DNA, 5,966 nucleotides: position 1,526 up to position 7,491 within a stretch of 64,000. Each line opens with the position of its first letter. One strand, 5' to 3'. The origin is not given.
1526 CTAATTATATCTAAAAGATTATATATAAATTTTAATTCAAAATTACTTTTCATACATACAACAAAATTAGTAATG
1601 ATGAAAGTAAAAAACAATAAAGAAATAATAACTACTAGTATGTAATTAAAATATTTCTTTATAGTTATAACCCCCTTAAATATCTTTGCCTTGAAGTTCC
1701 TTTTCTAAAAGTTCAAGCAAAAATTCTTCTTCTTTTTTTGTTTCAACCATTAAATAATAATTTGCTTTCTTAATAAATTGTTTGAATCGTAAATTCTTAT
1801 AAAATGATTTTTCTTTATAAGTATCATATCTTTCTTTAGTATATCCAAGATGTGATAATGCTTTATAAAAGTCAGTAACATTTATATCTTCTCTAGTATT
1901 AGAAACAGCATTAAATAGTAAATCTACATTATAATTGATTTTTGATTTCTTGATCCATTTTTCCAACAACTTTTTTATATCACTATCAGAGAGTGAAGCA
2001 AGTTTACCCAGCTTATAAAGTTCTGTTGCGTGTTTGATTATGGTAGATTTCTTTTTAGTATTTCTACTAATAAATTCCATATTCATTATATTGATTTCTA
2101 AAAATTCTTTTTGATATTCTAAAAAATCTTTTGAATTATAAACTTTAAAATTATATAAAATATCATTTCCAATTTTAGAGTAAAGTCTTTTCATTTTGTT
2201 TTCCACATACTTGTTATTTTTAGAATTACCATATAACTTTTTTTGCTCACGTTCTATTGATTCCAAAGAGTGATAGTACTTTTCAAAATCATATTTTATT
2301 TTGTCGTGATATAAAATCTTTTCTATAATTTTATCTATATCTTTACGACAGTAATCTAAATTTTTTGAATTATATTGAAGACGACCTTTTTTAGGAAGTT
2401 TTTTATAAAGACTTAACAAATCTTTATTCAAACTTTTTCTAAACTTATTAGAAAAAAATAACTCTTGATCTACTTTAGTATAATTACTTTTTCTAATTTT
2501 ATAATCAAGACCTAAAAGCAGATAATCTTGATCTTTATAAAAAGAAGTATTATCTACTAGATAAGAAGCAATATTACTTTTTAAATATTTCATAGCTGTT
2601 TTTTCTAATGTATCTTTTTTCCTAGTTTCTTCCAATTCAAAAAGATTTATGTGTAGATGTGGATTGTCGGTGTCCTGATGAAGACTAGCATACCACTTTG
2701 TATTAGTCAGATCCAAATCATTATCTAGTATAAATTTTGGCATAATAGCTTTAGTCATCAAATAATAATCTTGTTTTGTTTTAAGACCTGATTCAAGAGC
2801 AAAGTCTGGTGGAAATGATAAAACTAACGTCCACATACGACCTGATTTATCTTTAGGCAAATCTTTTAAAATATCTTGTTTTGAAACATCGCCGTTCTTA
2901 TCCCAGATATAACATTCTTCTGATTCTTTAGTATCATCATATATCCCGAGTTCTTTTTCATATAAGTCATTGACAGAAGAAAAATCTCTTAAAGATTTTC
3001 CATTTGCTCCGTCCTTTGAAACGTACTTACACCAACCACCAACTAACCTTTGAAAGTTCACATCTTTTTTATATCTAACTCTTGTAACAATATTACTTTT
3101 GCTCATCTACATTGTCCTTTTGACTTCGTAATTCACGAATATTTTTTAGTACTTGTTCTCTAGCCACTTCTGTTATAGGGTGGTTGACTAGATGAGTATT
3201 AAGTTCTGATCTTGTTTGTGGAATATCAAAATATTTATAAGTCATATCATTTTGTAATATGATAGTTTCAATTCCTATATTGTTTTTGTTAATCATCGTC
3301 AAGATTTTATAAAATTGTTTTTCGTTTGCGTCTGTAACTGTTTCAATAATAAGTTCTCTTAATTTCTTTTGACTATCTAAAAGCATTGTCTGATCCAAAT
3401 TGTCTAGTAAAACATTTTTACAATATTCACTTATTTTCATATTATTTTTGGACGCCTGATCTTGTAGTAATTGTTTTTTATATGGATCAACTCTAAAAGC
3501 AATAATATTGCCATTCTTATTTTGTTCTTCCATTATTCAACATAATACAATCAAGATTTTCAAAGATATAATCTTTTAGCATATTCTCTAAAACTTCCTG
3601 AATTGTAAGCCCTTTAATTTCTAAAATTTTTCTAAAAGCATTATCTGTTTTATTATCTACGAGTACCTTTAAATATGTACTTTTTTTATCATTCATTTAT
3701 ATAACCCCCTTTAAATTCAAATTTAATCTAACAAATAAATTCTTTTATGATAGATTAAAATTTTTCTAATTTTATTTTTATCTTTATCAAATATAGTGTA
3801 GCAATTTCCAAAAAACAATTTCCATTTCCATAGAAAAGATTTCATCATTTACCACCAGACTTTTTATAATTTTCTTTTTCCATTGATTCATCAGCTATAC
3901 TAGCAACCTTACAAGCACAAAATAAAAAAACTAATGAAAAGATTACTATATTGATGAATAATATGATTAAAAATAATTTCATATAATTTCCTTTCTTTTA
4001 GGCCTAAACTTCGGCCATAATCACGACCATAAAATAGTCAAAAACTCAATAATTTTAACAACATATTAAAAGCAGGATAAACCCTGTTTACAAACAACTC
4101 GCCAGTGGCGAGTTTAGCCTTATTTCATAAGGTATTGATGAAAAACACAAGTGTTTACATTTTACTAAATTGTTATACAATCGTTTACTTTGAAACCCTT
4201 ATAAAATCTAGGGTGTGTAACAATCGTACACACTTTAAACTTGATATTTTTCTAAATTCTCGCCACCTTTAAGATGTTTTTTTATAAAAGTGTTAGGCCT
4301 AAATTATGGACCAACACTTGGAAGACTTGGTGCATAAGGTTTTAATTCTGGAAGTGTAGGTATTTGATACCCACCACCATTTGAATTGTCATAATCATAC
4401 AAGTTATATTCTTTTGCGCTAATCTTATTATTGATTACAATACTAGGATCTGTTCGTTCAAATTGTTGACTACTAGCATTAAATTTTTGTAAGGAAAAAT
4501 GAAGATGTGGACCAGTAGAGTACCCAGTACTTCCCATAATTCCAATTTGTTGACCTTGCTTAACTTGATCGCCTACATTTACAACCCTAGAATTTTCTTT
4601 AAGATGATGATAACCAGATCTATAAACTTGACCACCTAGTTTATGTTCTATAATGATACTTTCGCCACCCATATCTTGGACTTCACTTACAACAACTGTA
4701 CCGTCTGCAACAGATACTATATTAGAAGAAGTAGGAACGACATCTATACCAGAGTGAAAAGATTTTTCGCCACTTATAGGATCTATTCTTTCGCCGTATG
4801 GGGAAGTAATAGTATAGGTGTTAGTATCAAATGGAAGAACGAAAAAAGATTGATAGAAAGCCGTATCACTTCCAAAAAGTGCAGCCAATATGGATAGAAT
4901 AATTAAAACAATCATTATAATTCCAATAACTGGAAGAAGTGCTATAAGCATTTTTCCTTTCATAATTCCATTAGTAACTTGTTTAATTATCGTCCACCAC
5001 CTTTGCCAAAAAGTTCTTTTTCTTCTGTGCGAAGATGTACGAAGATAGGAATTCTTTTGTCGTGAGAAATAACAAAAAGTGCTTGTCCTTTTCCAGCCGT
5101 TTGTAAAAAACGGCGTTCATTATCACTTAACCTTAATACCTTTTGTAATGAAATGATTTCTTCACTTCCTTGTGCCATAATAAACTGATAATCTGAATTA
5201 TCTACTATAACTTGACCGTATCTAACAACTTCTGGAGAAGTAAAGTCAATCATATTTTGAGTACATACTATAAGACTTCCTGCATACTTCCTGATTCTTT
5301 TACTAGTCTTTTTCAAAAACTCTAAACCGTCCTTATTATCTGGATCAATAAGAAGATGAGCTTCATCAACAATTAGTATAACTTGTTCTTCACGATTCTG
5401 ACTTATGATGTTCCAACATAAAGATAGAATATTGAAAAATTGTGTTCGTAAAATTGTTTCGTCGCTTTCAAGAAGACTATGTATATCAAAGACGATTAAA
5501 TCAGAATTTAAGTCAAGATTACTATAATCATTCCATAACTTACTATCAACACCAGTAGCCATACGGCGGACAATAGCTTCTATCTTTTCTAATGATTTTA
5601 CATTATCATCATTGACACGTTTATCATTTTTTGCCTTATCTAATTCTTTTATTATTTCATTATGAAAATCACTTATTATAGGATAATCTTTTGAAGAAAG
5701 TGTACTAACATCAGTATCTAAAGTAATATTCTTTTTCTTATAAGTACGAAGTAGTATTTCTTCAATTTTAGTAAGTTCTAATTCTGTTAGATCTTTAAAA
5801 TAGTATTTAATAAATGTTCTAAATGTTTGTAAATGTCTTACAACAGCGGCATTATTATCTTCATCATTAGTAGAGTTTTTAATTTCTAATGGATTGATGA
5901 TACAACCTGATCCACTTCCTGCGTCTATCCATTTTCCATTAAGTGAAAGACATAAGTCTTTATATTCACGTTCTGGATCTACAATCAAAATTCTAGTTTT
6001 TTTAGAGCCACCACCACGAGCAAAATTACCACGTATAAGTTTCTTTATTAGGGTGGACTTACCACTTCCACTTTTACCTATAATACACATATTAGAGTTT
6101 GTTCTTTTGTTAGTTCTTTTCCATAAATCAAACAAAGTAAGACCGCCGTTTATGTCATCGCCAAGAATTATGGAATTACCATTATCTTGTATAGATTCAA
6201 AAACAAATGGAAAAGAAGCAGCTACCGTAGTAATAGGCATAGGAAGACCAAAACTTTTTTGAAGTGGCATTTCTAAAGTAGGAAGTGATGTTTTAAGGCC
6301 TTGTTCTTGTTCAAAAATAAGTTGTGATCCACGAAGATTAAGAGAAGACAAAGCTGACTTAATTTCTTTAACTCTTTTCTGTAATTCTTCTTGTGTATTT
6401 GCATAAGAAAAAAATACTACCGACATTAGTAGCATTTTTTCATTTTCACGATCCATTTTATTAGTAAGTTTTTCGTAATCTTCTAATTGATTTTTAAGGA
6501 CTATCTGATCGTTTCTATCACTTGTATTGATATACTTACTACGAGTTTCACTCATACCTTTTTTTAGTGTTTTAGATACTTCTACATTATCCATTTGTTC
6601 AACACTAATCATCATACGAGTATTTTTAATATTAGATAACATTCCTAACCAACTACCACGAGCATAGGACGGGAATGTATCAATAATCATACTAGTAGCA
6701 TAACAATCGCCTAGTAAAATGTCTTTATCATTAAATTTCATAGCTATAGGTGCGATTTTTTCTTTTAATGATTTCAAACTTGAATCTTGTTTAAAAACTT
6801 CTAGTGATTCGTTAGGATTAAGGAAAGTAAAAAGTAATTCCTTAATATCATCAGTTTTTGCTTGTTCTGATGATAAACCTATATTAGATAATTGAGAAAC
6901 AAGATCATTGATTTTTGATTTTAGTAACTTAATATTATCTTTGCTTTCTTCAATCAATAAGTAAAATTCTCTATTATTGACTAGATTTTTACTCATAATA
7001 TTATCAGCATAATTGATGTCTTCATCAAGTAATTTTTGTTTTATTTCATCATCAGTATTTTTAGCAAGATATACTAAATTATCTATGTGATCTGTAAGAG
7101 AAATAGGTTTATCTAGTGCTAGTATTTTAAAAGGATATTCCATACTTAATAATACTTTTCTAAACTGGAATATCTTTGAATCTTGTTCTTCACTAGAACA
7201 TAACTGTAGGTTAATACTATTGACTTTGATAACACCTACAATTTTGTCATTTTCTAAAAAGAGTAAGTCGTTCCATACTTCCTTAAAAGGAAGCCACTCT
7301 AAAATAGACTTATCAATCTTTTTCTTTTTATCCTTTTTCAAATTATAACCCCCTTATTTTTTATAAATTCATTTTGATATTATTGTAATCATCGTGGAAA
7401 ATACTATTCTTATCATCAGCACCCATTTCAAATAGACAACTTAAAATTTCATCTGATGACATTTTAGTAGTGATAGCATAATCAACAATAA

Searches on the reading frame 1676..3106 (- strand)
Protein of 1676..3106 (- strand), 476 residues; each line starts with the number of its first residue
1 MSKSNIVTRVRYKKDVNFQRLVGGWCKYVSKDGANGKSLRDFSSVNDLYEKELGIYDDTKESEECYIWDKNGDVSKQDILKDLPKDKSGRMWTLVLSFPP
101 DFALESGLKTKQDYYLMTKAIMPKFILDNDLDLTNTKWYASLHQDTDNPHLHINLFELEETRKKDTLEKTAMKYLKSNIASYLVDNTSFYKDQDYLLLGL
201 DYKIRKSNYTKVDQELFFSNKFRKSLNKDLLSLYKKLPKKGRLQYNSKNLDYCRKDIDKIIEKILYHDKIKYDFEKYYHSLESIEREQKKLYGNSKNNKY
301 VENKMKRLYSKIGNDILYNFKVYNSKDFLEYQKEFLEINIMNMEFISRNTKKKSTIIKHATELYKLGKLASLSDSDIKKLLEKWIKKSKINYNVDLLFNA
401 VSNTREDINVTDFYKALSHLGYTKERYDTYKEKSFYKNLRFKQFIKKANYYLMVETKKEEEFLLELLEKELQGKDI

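Call 16: search_protein_families(library=pfam, proteins=[window:1676-3106:-], max_evalue=0.001)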
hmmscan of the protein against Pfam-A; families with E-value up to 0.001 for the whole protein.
window:1676-3106:- (476 aa): 1 family
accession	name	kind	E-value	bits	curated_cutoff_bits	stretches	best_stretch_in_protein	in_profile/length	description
PF18555.7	MobL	-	4.1e-25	89.1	28.5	1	85-332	88-348/383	MobL relaxases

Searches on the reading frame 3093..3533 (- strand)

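Call 16: search_protein_families(library=pfam, proteins=[window:3093-3533:-], max_evalue=0.001)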
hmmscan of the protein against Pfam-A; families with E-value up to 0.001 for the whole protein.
window:3093-3533:- (146 aa): 1 family
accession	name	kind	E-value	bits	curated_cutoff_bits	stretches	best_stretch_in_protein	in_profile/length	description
PF21983.2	NikA-like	-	1.5e-07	31.9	27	1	8-45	4-41/72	Mobilization protein NikA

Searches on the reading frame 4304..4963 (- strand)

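Call 16: search_protein_families(library=pfam, proteins=[window:4304-4963:-], max_evalue=0.001)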
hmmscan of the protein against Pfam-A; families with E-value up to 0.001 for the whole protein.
window:4304-4963:- (219 aa): 1 family
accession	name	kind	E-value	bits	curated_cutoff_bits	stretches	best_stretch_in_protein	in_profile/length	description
PF01551.29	Peptidase_M23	-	4.6e-23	81.7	28.7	1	69-161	2-90/96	Peptidase family M23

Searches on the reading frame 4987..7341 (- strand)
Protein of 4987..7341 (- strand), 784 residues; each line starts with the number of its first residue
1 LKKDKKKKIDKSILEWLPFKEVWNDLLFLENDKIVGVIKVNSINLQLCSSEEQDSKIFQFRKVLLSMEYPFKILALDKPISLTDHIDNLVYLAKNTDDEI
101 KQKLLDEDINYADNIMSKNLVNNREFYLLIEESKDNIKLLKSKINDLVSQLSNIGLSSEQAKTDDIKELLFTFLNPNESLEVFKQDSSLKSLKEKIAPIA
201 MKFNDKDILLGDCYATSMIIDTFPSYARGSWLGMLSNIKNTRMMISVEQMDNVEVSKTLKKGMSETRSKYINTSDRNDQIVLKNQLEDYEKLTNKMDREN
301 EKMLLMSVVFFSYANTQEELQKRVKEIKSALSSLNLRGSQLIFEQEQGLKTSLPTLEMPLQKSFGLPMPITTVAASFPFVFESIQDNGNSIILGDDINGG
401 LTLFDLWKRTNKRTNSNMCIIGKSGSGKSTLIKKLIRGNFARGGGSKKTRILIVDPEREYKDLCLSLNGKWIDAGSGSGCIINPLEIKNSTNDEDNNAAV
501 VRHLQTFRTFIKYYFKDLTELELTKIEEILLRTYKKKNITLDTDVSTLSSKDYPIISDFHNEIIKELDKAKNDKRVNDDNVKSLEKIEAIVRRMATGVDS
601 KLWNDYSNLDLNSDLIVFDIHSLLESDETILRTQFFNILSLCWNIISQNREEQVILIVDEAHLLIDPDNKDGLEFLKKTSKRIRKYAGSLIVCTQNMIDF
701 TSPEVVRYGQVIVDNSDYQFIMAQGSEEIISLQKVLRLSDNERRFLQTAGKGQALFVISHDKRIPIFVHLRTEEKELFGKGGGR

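Call 16: search_protein_families(library=pfam, proteins=[window:4987-7341:-], max_evalue=0.001)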
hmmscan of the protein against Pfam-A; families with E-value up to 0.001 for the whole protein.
window:4987-7341:- (784 aa): 6 families
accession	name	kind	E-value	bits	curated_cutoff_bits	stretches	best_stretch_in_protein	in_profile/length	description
PF19044.6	P-loop_TraG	-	6.8e-23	81.4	25.8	1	395-750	6-346/413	TraG P-loop domain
PF01935.23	DUF87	-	2.3e-09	38.1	23.2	1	415-597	23-176/220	Helicase HerA, central domain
PF13401.12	AAA_22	-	1.8e-07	32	27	0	414-467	4-54/130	AAA domain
PF11130.14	TraC_F_IV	-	6.2e-06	25.9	28.1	1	136-334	133-352/375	TraC protein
PF13191.12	AAA_16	-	0.00022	22.2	32.6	0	403-437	12-46/167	AAA ATPase domain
PF01580.24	FtsK_SpoIIIE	-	0.00048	20.1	24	0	390-436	19-60/221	FtsK/SpoIIIE family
